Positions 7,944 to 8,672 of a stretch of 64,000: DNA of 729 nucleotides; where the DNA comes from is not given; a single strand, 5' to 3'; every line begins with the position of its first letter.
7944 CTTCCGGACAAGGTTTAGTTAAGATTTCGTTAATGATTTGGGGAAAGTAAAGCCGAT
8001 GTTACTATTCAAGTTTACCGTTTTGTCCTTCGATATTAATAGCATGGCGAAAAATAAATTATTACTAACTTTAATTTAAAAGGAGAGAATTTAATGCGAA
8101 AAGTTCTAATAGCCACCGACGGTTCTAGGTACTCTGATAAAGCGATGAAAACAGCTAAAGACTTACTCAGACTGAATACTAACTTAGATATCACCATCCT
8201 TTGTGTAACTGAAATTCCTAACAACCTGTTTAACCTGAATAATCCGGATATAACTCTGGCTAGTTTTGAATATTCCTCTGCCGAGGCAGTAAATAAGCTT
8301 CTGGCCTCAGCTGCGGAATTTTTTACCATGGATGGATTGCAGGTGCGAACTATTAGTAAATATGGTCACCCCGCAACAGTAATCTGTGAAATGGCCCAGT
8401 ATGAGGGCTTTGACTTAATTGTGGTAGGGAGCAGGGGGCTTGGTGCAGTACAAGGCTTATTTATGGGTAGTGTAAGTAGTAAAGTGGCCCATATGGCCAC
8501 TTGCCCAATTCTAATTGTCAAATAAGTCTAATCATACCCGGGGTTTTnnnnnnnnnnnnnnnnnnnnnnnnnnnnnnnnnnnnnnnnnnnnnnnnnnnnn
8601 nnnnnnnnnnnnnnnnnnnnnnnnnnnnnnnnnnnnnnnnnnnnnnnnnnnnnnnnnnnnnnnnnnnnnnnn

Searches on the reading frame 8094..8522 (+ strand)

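Call 53: search_protein_families(library=pfam, proteins=[window:8094-8522:+], max_evalue=0.00001)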
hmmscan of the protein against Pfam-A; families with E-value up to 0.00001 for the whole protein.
window:8094-8522:+ (143 aa): 1 family
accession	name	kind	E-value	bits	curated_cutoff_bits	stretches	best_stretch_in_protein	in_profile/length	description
PF00582.32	Usp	-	2.3e-28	99.9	24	1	1-143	1-141/141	Universal stress protein family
